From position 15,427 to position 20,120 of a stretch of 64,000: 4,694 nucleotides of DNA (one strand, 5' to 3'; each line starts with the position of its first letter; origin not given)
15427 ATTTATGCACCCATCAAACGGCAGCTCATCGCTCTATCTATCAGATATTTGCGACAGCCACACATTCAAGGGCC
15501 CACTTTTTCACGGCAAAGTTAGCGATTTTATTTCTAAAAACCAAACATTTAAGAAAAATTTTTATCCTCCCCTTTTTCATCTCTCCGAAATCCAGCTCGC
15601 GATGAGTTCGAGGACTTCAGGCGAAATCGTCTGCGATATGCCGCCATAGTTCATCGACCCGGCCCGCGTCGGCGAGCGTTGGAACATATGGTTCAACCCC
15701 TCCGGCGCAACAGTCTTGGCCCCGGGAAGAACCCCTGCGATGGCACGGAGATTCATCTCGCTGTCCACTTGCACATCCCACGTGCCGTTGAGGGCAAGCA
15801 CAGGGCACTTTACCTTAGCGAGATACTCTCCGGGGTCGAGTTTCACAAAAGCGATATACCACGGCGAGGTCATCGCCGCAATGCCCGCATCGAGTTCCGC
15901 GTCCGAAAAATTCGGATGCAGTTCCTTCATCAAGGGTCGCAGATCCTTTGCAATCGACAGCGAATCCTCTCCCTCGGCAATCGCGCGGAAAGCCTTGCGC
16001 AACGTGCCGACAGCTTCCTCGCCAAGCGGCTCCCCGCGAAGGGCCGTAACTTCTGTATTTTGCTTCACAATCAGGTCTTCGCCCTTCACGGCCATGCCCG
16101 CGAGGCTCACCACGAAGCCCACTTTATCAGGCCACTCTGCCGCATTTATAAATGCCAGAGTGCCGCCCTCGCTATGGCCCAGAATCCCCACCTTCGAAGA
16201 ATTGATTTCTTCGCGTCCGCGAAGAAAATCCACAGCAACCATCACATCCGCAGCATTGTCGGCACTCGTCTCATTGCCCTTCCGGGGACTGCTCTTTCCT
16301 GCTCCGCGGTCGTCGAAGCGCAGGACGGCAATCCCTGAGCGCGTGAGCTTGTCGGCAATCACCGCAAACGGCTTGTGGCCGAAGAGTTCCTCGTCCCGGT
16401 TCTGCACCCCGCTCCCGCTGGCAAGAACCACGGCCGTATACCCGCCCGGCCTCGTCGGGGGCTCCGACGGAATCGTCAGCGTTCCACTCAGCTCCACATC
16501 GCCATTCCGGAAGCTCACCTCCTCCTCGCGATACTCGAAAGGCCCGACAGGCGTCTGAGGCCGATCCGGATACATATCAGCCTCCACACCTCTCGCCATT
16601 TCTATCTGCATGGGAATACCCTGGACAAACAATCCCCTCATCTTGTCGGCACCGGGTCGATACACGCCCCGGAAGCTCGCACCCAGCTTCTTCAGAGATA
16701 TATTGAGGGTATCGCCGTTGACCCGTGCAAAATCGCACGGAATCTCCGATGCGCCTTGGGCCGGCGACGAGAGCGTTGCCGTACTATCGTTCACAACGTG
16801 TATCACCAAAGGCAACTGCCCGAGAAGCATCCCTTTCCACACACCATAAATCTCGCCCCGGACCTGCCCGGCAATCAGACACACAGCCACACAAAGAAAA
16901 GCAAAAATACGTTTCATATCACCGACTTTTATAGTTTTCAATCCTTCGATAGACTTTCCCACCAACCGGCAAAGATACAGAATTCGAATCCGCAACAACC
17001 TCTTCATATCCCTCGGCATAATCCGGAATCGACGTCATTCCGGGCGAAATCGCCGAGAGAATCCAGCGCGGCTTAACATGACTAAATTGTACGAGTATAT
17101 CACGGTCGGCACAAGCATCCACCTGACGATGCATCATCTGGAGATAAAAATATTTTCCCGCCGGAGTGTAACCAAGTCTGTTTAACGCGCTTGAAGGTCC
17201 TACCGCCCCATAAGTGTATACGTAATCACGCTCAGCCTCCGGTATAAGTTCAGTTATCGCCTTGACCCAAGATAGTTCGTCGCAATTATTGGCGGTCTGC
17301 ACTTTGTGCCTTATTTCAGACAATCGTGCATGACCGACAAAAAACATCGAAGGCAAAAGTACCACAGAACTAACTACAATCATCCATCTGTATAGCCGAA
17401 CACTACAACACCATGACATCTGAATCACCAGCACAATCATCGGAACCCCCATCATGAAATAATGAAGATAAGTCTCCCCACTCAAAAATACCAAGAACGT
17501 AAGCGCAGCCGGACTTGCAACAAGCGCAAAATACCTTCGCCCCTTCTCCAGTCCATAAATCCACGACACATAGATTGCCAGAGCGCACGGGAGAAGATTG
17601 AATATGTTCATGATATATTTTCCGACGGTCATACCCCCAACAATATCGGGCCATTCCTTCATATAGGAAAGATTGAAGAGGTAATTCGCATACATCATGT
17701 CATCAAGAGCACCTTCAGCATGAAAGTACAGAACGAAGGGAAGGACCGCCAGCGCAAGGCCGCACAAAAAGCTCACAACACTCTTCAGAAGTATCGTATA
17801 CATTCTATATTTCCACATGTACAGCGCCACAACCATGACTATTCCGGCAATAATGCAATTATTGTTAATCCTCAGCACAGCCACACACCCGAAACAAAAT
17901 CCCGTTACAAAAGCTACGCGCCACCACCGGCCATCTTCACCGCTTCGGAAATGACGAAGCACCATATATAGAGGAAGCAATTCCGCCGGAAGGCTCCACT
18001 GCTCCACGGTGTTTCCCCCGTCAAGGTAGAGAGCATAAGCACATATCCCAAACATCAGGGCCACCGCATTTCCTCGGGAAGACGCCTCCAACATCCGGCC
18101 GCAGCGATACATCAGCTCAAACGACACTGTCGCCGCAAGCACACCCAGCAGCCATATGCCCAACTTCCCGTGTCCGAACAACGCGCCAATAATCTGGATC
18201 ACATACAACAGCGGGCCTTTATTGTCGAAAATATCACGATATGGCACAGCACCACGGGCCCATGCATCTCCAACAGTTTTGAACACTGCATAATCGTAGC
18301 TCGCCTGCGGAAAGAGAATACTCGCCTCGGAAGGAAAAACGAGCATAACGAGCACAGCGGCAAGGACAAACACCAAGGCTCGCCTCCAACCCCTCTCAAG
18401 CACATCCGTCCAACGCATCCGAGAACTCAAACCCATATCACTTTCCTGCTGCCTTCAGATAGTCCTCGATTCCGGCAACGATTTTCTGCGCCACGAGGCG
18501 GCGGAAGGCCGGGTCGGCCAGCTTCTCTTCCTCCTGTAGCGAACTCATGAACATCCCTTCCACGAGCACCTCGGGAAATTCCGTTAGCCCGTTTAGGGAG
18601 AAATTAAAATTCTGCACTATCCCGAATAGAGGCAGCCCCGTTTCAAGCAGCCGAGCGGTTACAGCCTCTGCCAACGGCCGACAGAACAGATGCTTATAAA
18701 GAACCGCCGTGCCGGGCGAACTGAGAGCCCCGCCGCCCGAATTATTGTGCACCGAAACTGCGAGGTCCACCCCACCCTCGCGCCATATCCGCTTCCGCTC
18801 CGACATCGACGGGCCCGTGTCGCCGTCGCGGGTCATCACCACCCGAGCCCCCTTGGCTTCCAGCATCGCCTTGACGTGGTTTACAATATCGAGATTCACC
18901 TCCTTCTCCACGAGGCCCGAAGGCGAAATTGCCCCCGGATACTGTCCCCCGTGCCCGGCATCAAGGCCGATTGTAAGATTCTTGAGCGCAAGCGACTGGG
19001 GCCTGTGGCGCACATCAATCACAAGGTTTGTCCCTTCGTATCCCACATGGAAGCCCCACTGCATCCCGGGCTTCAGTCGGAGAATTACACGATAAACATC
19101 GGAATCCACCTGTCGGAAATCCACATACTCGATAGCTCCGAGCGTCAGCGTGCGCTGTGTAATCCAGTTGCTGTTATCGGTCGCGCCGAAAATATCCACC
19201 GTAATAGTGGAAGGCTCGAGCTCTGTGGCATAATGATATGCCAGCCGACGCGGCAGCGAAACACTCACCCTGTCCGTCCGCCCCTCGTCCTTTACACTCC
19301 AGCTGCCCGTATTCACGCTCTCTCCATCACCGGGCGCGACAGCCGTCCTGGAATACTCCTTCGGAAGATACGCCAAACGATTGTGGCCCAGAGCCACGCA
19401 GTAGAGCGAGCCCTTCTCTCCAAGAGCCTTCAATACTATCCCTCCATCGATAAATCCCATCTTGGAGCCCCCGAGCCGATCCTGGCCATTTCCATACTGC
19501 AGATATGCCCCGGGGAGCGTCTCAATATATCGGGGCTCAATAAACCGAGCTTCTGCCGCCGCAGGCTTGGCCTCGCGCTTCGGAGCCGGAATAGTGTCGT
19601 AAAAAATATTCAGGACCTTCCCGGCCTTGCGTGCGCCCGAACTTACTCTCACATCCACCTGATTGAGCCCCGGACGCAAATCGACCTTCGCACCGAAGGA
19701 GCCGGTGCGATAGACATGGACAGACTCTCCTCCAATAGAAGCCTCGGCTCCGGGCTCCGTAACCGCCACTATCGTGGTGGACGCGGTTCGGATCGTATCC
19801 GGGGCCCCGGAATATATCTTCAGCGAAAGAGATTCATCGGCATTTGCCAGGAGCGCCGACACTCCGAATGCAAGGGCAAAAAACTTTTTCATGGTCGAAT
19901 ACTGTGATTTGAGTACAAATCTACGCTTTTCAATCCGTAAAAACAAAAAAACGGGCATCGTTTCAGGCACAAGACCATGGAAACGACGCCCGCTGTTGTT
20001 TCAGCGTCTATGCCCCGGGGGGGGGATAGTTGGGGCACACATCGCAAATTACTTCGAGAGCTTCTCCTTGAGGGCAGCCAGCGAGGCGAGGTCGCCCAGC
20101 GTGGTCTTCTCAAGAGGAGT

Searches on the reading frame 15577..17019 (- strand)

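Call 22: search_protein_families(library=pfam, proteins=[window:15577-17019:-], max_evalue=0.00001)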
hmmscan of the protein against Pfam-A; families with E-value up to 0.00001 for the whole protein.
window:15577-17019:- (480 aa): 5 families
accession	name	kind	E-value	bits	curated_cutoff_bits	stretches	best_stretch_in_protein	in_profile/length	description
PF12146.15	Hydrolase_4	-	8.3e-12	45.4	27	1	219-310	21-111/239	Serine aminopeptidase, S33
PF00561.26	Abhydrolase_1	-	1.1e-10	42.1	25.8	1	217-310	15-106/245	alpha/beta hydrolase fold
PF02129.25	Peptidase_S15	-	1.1e-07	32.3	23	1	220-418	46-236/262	X-Pro dipeptidyl-peptidase (S15 family)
PF12697.13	Abhydrolase_6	-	2.8e-07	31.9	26.3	1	197-450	1-211/217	Alpha/beta hydrolase family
PF08840.17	BAAT_C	-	7.1e-07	29.9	20.9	1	262-327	9-73/210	BAAT / Acyl-CoA thioester hydrolase C terminal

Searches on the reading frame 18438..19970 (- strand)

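Call 22: search_protein_families(library=pfam, proteins=[window:18438-19970:-], max_evalue=0.00001)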
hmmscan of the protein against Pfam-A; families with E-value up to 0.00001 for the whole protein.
window:18438-19970:- (510 aa): 1 family
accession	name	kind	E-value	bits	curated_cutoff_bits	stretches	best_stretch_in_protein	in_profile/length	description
PF01520.23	Amidase_3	-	3.6e-32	112.2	27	1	334-502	1-173/174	N-acetylmuramoyl-L-alanine amidase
